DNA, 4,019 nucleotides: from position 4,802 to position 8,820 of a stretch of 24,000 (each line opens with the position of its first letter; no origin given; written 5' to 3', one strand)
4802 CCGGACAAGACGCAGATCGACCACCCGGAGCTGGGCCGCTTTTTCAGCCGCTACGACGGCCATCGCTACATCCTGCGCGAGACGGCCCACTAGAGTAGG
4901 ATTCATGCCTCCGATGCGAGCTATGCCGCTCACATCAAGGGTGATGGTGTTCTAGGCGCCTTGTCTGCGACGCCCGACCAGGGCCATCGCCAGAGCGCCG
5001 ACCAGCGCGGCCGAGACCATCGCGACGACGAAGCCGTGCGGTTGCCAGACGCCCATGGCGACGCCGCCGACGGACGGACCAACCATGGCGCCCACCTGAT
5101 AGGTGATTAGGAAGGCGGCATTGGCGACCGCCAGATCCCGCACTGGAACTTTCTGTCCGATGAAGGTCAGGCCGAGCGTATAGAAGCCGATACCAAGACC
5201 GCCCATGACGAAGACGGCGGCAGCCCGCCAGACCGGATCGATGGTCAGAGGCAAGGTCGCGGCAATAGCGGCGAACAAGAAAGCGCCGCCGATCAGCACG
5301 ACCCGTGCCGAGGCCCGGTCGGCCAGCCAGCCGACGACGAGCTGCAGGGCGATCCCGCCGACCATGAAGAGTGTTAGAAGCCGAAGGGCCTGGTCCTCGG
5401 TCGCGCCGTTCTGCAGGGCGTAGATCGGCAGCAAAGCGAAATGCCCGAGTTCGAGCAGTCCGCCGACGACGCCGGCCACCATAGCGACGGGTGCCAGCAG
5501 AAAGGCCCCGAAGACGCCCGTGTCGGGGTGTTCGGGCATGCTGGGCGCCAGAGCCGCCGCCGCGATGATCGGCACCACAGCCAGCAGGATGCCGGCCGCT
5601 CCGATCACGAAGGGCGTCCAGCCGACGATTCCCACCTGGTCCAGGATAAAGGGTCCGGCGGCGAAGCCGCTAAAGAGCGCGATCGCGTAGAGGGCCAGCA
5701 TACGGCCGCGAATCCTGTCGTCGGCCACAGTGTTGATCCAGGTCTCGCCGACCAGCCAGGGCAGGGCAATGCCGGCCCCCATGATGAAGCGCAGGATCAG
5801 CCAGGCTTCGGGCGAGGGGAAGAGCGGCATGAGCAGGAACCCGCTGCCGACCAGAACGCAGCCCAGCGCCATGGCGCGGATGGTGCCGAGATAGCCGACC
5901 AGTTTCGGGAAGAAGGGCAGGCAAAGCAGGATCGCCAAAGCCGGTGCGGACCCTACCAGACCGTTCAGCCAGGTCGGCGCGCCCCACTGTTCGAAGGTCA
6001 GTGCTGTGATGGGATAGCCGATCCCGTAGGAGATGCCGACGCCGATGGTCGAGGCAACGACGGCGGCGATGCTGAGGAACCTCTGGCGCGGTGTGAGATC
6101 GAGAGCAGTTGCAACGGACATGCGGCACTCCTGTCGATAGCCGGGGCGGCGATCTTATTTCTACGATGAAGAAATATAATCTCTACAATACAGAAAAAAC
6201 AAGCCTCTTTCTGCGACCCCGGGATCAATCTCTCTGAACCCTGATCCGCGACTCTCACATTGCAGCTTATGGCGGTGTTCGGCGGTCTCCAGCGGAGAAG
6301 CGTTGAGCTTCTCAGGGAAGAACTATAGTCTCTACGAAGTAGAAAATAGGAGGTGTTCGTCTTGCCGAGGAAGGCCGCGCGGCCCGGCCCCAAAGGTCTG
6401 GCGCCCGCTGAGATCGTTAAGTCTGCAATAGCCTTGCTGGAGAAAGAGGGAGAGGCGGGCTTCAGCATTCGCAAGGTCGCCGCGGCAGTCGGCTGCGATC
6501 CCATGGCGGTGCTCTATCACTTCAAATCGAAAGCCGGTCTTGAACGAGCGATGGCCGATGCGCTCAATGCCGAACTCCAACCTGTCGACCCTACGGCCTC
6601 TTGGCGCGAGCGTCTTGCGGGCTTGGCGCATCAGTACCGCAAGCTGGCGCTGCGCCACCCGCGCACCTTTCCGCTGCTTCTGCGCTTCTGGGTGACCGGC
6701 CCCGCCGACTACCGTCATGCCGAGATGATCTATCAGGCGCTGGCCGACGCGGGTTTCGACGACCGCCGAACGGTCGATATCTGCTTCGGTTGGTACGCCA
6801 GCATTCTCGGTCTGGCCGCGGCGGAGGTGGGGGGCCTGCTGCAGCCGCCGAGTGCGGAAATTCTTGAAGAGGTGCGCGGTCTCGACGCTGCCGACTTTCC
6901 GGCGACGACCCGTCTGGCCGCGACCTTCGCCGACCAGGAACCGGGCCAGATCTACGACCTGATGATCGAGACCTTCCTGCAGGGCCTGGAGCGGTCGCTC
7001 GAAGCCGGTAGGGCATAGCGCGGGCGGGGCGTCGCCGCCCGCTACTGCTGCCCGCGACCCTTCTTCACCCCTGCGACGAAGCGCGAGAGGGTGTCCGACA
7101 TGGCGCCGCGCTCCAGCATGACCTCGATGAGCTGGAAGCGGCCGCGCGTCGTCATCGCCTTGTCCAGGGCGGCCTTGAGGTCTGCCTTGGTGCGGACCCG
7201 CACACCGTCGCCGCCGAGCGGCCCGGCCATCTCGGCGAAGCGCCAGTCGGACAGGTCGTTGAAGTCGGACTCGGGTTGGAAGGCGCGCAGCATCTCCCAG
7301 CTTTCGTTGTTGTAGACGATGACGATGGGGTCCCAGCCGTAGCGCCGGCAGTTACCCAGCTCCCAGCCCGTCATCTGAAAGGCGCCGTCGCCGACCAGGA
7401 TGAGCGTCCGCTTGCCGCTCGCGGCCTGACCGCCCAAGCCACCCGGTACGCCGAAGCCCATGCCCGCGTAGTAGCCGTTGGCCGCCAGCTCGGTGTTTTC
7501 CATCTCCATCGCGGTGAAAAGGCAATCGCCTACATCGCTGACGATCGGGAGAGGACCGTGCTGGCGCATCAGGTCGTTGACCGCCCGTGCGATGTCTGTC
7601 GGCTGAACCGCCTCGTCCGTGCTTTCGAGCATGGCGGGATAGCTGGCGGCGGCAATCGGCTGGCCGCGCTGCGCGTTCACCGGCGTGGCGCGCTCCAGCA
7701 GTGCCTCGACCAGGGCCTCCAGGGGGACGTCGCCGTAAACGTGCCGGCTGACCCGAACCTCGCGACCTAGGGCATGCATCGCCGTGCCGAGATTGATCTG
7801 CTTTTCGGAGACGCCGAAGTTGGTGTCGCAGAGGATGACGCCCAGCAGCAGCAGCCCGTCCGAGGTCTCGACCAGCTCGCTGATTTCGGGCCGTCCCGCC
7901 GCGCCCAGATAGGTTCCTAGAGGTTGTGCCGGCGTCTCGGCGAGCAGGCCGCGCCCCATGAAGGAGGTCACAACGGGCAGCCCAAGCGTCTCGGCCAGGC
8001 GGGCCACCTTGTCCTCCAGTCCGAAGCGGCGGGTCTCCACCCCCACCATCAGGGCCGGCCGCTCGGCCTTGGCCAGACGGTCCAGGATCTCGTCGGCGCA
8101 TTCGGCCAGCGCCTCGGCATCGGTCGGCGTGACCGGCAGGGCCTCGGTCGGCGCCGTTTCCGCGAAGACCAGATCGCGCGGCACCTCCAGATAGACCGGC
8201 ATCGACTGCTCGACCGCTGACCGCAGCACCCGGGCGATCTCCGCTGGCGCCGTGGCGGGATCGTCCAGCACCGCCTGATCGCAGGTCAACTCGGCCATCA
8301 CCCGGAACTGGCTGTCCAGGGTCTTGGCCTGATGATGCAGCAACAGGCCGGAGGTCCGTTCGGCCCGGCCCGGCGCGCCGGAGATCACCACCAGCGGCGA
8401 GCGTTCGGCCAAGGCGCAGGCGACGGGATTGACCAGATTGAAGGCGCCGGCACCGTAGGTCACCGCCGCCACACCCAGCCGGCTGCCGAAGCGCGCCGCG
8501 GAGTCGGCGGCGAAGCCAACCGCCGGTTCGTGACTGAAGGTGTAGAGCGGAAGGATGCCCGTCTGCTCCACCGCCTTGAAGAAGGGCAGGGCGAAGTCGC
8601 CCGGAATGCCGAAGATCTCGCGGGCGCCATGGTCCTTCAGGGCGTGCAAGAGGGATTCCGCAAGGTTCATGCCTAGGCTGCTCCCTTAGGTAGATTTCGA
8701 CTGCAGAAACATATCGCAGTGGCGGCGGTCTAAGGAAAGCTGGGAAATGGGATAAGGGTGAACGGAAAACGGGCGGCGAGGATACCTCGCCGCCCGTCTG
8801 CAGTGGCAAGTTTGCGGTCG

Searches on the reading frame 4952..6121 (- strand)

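Call 6: search_protein_families(library=pfam, proteins=[window:4952-6121:-], max_evalue=0.001)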
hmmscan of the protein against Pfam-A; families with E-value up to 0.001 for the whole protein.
window:4952-6121:- (389 aa): 2 families
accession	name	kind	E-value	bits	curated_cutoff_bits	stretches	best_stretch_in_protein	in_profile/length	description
PF07690.21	MFS_1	-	1.1e-23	84.2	33.4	2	221-385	9-175/347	Major Facilitator Superfamily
PF12832.13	MFS_1_like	-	5.7e-06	26.1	25.2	1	20-151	216-348/373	MFS_1 like family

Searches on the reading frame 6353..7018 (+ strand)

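Call 6: search_protein_families(library=pfam, proteins=[window:6353-7018:+], max_evalue=0.001)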
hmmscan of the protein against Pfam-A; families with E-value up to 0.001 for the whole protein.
window:6353-7018:+ (221 aa): 3 families
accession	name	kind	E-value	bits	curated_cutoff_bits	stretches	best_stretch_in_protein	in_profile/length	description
PF02909.22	TetR_C_1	-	8.8e-11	42.3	21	1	77-212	2-142/146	Tetracyclin repressor-like, C-terminal domain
PF00440.29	TetR_N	-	7.8e-07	29.2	24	1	21-66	1-46/47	Bacterial regulatory proteins, tetR family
PF13305.11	TetR_C_33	-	1.4e-06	29.3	26.8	1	88-166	1-89/103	Tetracyclin repressor-like, C-terminal domain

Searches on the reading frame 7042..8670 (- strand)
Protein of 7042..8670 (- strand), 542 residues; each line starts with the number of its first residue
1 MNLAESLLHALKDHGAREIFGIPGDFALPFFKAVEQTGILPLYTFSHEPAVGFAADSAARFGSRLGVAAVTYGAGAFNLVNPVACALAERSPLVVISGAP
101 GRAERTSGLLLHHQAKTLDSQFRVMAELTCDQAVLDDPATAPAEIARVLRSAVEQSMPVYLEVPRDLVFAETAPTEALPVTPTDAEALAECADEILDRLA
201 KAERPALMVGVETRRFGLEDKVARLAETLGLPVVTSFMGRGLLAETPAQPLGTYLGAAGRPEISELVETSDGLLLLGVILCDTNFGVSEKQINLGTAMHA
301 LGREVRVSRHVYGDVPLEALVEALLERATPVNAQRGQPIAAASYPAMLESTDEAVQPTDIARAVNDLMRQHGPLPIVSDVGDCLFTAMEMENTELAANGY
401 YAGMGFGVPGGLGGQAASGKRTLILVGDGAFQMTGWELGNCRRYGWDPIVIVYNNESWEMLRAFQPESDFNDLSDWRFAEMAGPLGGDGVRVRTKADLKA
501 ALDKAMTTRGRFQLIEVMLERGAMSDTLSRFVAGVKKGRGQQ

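Call 6: search_protein_families(library=pfam, proteins=[window:7042-8670:-], max_evalue=0.001)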
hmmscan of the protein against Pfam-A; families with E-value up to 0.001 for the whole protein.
window:7042-8670:- (542 aa): 3 families
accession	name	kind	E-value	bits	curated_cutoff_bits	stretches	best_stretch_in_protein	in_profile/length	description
PF02776.23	TPP_enzyme_N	-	2.2e-27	95.6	26.8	1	1-114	1-109/119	Thiamine pyrophosphate enzyme, N-terminal TPP binding domain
PF02775.26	TPP_enzyme_C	-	1.3e-24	87.1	21.9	1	380-517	2-151/151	Thiamine pyrophosphate enzyme, C-terminal TPP binding domain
PF00205.28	TPP_enzyme_M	-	4.2e-22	78.8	30.4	1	193-316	2-131/137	Thiamine pyrophosphate enzyme, central domain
